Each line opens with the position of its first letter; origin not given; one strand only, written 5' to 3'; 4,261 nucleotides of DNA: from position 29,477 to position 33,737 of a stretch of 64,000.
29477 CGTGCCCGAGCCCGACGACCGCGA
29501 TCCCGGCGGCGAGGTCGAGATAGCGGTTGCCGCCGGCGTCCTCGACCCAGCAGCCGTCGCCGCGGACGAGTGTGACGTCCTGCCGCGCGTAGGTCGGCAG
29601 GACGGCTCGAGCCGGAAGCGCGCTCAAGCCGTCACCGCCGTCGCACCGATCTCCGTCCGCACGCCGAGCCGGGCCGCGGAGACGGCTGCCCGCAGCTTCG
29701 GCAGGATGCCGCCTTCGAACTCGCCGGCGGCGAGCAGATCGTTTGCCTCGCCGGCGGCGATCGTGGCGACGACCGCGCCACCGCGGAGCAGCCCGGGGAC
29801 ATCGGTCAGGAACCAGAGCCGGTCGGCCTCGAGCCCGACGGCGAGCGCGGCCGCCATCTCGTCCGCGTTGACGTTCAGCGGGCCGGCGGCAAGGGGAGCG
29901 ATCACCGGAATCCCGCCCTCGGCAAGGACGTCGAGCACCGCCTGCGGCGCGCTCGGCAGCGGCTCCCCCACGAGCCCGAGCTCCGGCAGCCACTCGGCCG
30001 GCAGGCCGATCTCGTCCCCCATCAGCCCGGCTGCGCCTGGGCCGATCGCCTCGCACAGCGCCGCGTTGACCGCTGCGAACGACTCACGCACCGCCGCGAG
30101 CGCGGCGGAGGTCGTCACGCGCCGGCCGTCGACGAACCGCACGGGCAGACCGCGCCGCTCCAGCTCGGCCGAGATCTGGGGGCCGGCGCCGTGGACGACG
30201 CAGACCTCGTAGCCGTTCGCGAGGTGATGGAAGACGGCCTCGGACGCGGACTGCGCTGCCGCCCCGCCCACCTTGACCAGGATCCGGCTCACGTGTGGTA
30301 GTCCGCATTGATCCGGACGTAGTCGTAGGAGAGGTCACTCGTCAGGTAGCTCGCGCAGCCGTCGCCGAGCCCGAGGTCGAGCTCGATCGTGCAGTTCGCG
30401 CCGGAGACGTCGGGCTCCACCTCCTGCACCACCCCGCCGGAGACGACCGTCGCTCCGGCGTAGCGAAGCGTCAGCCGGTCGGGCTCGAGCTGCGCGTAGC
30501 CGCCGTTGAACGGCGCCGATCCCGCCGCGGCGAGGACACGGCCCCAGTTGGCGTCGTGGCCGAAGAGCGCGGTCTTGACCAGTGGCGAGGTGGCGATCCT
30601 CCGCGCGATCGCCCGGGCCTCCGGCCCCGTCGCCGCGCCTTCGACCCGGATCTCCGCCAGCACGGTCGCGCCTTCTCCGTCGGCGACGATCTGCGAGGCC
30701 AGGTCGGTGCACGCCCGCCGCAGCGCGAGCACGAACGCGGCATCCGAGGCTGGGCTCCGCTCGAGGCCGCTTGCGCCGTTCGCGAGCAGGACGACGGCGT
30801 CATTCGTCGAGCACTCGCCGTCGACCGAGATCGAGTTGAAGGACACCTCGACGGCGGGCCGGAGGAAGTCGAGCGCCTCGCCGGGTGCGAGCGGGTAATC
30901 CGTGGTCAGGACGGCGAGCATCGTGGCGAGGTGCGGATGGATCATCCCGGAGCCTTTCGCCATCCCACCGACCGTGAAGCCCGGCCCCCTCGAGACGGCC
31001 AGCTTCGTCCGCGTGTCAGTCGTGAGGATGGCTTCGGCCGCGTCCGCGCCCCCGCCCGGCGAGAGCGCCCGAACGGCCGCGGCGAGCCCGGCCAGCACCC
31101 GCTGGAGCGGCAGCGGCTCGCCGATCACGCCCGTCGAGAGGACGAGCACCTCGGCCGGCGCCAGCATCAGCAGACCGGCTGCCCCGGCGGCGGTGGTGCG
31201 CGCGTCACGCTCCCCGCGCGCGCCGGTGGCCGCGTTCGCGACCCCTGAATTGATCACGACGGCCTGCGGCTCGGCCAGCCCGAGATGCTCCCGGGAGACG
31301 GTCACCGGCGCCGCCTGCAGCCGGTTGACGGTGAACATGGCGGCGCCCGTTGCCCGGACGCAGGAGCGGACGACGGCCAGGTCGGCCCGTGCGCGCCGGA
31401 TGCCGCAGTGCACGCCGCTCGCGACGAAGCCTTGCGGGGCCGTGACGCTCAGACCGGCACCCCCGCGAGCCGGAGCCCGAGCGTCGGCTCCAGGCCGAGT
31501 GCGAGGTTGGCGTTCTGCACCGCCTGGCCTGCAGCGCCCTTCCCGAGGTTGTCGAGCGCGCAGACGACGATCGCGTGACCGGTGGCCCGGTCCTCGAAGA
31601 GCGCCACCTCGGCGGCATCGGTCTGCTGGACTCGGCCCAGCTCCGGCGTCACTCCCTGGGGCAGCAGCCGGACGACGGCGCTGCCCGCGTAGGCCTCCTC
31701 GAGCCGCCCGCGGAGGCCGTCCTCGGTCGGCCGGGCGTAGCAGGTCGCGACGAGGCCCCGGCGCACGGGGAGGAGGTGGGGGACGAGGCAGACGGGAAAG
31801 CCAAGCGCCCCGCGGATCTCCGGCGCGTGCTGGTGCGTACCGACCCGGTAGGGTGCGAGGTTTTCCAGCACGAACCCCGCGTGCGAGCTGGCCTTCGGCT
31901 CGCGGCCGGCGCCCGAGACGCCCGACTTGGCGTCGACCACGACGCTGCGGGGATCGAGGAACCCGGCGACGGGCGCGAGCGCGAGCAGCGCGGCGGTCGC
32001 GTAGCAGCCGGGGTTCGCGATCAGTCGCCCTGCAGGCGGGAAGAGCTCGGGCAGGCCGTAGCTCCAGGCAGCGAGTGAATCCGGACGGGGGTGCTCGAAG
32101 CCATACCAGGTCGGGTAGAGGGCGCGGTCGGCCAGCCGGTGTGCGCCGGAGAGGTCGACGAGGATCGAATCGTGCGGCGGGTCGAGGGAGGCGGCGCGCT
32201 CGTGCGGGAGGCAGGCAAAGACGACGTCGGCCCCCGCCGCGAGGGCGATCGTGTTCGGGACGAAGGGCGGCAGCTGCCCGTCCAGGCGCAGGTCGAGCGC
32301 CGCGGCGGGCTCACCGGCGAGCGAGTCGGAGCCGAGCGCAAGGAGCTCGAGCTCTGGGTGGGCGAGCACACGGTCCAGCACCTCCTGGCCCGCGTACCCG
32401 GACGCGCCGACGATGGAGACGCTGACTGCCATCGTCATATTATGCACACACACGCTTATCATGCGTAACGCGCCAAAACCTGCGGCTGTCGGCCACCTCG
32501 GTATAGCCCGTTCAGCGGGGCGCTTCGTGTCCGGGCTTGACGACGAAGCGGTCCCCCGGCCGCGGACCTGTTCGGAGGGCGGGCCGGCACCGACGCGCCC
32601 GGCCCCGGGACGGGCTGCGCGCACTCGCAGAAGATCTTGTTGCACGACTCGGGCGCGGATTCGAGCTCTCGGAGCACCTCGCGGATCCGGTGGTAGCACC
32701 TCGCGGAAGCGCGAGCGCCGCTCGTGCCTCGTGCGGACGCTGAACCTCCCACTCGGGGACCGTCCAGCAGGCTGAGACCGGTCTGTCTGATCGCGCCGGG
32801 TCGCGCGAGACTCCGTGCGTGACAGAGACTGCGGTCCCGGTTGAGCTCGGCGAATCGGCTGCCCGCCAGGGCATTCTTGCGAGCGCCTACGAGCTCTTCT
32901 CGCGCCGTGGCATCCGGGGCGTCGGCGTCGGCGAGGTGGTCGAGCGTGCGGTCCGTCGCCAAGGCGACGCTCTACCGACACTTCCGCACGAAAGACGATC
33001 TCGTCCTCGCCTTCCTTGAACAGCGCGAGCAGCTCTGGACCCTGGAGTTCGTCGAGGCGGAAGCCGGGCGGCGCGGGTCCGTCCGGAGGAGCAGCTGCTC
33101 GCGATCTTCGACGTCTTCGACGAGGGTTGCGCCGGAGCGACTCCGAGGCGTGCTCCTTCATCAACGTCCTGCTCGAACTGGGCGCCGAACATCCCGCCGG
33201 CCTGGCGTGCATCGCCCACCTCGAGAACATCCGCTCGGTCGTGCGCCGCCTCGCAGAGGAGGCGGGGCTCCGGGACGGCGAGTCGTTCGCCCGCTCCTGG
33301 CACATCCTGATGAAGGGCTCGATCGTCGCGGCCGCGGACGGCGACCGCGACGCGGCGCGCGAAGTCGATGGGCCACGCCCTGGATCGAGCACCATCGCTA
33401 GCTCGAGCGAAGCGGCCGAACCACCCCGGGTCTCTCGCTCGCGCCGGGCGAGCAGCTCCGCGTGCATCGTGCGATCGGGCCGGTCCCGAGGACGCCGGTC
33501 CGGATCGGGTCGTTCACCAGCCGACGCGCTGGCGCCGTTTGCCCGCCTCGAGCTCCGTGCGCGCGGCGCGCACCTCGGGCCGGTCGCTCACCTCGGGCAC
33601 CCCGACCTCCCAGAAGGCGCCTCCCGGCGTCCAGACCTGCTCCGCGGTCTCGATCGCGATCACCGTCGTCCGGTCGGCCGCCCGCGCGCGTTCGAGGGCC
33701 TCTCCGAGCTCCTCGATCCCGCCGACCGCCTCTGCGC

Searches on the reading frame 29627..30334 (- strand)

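Call 68: search_protein_families(library=pfam, proteins=[window:29627-30334:-], max_evalue=0.00001)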
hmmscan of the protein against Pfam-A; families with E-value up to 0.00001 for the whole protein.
window:29627-30334:- (236 aa): 1 family
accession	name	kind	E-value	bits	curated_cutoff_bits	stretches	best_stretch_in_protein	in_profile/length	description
PF00696.33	AA_kinase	-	1.4e-27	97.4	24.9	1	17-226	2-229/234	Amino acid kinase family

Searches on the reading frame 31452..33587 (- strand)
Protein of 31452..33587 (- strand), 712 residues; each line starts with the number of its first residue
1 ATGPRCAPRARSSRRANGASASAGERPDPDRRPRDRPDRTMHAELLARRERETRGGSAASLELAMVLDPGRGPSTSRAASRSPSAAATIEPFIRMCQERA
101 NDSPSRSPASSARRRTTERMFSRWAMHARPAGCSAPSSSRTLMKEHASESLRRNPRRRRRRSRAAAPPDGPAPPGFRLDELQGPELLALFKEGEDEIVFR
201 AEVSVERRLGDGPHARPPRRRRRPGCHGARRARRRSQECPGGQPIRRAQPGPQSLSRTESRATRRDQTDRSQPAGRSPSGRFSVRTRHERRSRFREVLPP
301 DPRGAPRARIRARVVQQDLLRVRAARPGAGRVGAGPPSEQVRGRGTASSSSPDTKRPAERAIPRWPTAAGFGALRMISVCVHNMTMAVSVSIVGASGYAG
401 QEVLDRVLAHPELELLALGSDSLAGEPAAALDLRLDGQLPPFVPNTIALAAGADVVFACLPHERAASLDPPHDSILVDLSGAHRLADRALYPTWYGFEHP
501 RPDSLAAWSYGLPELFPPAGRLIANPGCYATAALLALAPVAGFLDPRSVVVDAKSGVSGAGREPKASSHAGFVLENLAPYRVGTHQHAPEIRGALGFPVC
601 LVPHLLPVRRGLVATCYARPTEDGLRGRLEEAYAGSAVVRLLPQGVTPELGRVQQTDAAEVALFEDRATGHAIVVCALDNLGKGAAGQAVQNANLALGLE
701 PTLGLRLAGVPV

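Call 68: search_protein_families(library=pfam, proteins=[window:31452-33587:-], max_evalue=0.00001)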
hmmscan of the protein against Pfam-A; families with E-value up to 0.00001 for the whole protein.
window:31452-33587:- (712 aa): 3 families
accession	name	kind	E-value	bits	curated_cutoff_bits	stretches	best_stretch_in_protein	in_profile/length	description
PF22698.1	Semialdhyde_dhC_1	-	1.3e-40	139.4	27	1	528-680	1-165/165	Semialdehyde dehydrogenase, dimerisation domain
PF01118.30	Semialdhyde_dh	-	3.9e-15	56.8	26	1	390-517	2-115/121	Semialdehyde dehydrogenase, NAD binding domain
PF02774.23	Semialdhyde_dhC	-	1.5e-10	42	26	1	537-681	1-182/184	Semialdehyde dehydrogenase, dimerisation domain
